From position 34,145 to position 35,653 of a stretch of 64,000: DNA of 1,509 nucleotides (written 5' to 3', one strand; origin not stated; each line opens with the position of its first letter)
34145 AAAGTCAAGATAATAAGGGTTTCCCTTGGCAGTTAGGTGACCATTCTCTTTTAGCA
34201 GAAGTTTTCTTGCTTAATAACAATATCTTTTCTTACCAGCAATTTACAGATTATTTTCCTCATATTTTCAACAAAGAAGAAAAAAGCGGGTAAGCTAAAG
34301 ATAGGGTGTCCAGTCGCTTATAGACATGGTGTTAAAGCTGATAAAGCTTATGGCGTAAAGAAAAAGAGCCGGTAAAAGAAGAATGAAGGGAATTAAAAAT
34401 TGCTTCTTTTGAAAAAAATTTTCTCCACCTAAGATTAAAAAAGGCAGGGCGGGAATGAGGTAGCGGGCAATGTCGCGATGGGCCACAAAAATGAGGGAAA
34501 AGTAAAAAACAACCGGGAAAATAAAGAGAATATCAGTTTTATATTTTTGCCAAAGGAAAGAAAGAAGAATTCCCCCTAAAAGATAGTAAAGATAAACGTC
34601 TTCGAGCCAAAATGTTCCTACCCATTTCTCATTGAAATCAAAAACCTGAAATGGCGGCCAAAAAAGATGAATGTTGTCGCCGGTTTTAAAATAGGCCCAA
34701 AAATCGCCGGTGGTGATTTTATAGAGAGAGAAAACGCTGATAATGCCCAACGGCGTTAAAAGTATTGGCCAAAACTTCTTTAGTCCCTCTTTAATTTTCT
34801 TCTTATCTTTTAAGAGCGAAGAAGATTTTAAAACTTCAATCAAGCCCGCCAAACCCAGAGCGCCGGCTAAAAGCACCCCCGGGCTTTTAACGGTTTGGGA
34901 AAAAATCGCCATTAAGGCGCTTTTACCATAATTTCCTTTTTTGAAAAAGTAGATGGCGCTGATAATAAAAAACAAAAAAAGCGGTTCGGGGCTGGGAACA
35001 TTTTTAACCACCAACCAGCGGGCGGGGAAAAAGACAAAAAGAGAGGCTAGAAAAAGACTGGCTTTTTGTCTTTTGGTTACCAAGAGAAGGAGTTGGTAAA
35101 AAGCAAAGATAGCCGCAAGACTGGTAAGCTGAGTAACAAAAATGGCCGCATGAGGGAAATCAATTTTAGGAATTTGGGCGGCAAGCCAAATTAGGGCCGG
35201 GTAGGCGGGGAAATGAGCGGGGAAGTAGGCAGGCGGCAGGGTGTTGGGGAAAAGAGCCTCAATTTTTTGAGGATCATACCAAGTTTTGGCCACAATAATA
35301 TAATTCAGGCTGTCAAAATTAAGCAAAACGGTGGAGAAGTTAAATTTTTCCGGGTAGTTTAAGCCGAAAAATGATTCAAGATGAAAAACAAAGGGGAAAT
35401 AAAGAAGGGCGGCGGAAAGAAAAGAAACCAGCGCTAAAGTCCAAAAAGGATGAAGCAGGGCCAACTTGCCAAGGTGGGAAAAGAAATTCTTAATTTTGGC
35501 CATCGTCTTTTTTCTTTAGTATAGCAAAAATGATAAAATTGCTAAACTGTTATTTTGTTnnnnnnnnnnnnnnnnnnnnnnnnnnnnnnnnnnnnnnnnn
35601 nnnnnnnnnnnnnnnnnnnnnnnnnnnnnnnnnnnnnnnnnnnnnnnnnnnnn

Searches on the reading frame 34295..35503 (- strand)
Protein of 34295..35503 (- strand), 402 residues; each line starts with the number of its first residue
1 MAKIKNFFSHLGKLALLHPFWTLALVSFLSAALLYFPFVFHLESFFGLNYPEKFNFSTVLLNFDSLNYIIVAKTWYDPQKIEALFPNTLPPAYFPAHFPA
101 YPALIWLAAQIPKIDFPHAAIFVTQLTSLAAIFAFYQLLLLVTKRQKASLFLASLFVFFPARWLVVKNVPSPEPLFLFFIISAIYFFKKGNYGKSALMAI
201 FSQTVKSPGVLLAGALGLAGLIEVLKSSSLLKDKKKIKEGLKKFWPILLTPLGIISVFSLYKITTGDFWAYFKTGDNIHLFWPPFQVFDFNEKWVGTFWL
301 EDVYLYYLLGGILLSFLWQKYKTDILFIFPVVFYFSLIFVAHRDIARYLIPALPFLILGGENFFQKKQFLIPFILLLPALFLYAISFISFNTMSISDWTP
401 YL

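Call 49: find_encoding_contigs(protein=window:34295-35503:-, flank=10000, max_places=1)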
Protein window:34295-35503:- (402 aa): 8 contigs read that carry it; 1 place shown.
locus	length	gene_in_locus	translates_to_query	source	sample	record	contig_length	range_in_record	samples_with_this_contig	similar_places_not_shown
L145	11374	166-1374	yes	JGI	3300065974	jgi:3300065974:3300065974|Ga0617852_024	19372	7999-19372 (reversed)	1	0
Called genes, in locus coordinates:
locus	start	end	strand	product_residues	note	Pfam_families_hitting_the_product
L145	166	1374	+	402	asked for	-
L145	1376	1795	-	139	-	-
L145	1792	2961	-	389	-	PF00535:Glycos_transf_2, PF13641:Glyco_tranf_2_3, PF04138:GtrA_DPMS_TM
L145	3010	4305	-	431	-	PF00070:Pyr_redox (weak), PF02737:3HCDH_N (weak), PF03721:UDPG_MGDP_dh_N, PF07992:Pyr_redox_2 (weak), PF00984:UDPG_MGDP_dh, PF03720:UDPG_MGDP_dh_C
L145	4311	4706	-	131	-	PF11969:DcpS_C, PF01230:HIT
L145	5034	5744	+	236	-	PF01746:tRNA_m1G_MT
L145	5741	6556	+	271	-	-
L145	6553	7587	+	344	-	PF14378:PAP2_3, PF01569:PAP2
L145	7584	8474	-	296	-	PF01370:Epimerase, PF04321:RmlD_sub_bind, PF01073:3Beta_HSD, PF16363:GDP_Man_Dehyd, PF07993:NAD_binding_4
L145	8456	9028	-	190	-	PF00908:dTDP_sugar_isom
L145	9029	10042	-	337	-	PF01073:3Beta_HSD, PF01370:Epimerase, PF02719:Polysacc_synt_2, PF04321:RmlD_sub_bind, PF07993:NAD_binding_4, PF13460:NAD_binding_10 (weak), PF16363:GDP_Man_Dehyd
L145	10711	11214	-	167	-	PF04308:RNaseH_like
